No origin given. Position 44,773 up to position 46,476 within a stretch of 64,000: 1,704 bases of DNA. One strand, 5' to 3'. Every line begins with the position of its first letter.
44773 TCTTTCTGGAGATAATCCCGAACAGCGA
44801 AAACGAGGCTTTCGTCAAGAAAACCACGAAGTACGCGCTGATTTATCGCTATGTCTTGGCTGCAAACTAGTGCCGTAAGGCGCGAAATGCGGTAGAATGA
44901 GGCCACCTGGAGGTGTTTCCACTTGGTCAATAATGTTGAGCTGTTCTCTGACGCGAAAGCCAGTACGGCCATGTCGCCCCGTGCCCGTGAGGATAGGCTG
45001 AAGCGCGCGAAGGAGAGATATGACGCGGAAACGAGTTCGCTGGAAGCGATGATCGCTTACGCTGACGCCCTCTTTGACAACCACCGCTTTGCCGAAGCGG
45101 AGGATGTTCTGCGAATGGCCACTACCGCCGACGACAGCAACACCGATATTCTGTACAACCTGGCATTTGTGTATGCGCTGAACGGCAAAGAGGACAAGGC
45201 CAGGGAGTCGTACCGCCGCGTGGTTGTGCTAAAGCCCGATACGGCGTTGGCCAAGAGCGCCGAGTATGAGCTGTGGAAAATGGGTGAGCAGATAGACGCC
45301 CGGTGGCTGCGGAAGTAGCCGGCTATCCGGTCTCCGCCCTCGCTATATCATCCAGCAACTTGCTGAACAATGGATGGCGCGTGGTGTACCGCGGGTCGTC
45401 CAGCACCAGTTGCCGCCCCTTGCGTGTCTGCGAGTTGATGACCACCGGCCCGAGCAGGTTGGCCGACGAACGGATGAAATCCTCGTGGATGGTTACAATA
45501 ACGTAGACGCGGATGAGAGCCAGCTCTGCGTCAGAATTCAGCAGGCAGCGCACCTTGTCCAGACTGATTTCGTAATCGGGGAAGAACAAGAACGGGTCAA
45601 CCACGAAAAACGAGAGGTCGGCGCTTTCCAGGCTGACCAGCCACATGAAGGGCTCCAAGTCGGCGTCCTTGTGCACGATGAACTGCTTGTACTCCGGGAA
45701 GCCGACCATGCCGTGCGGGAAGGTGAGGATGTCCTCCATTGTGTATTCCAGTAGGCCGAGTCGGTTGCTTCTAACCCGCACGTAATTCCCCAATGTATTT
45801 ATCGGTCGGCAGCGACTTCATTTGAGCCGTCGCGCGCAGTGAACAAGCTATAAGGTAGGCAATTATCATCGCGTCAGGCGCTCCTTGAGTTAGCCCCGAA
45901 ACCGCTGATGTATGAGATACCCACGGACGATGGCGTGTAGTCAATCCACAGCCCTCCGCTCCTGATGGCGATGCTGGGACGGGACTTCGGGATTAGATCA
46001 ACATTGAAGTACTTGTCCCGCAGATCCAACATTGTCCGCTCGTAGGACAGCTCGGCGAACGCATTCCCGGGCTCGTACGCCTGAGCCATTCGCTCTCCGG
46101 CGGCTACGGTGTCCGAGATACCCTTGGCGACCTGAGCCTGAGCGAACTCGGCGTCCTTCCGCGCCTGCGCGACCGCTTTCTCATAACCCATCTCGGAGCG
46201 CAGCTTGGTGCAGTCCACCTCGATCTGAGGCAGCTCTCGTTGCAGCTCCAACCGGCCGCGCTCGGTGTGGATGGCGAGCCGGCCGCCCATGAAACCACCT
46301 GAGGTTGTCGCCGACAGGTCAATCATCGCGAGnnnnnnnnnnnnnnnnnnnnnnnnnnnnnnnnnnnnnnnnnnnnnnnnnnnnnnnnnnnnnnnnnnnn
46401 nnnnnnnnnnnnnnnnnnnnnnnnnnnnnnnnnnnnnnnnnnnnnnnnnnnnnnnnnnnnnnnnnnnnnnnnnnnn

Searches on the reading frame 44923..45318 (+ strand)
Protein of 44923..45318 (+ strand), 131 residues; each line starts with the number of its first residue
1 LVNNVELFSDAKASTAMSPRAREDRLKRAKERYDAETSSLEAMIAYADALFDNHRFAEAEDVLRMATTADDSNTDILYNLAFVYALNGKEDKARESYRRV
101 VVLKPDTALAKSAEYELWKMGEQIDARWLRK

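Call 37: search_protein_families(library=pfam, proteins=[window:44923-45318:+], max_evalue=0.0001)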
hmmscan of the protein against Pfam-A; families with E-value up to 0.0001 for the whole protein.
window:44923-45318:+ (131 aa): 9 families
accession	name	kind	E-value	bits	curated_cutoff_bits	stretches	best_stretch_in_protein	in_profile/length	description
PF07719.23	TPR_2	-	3.8e-09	36.4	27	1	75-106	2-33/34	Tetratricopeptide repeat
PF13432.12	TPR_16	-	6.4e-09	36.5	32.7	1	47-106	4-63/65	Tetratricopeptide repeat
PF13428.12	TPR_14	-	8.9e-08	32.5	23.5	1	41-81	2-42/44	Tetratricopeptide repeat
PF14559.12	TPR_19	-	1.4e-07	32.2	25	0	26-70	7-55/68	Tetratricopeptide repeat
PF00515.34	TPR_1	-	9.1e-07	28.9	27.8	1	75-106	2-33/34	Tetratricopeptide repeat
PF13414.12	TPR_11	-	1.5e-06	28.2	26.8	0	48-88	2-42/42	TPR repeat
PF13181.12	TPR_8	-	4.7e-06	26.8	25.7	0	75-106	2-33/34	Tetratricopeptide repeat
PF13424.12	TPR_12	-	7.2e-06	26.5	30.1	0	76-100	5-29/77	Tetratricopeptide repeat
PF13431.12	TPR_17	-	2.2e-05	24.8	24.4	0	66-95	5-34/34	Tetratricopeptide repeat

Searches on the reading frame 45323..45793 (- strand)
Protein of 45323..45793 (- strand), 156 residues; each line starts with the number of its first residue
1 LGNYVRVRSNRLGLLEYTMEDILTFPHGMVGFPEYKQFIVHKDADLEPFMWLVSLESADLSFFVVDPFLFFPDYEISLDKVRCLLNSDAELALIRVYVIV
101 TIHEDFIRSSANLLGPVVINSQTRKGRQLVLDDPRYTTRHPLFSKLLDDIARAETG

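Call 3: search_protein_families(library=pfam, proteins=[window:45323-45793:-], max_evalue=0.01)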
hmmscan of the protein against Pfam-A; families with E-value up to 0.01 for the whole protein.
window:45323-45793:- (156 aa): 1 family
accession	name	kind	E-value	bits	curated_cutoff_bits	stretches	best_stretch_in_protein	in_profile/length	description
PF02623.20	FliW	-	2.3e-35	121.5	25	1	23-142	1-122/122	FliW protein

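Call 4: search_protein_families(library=ncbifam, proteins=[window:45323-45793:-], max_evalue=0.01)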
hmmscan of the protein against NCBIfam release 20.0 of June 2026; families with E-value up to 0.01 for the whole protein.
window:45323-45793:- (156 aa): 8 families
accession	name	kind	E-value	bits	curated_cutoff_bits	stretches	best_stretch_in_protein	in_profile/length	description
NF009799.0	PRK13285.2-2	equivalog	9.1e-37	126.1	165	1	10-145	6-140/150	flagellar assembly protein FliW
NF009798.0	PRK13285.2-1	equivalog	1.5e-34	119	208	1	7-148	3-145/159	flagellar assembly protein FliW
NF009793.2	PRK13285.1-1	equivalog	5.1e-34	116.7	130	1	14-143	2-132/132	flagellar assembly protein FliW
NF009801.0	PRK13285.2-4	equivalog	2.5e-31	108.2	223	1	6-145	2-140/152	flagellar assembly protein FliW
NF009800.0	PRK13285.2-3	equivalog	1.5e-30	106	226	1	6-147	2-142/149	flagellar assembly protein FliW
NF009792.0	PRK13284.1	equivalog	5.1e-16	58.9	171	1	6-133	2-135/146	flagellar assembly protein FliW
NF009790.1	PRK13282.1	equivalog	1.2e-12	48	135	1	29-138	9-115/128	flagellar assembly protein FliW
NF009791.1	PRK13283.1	equivalog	3.3e-07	30.6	169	1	29-142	9-123/129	flagellar assembly protein FliW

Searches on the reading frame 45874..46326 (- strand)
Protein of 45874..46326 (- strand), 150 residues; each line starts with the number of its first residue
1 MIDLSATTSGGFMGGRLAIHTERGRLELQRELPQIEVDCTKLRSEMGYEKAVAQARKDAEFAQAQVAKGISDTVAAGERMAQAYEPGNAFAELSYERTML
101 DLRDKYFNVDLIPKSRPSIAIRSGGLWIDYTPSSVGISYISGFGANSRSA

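Call 3: search_protein_families(library=pfam, proteins=[window:45874-46326:-], max_evalue=0.01)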
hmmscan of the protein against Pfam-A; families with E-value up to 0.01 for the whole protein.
window:45874-46326:- (150 aa): 1 family
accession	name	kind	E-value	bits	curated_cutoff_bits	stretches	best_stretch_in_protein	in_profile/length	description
PF20074.4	DUF6470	-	3.3e-16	59.8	28.9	1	16-138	27-149/178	Family of unknown function (DUF6470)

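Call 4: search_protein_families(library=ncbifam, proteins=[window:45874-46326:-], max_evalue=0.01)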
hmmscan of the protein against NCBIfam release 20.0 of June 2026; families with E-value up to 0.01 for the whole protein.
window:45874-46326:- (150 aa): 0 families
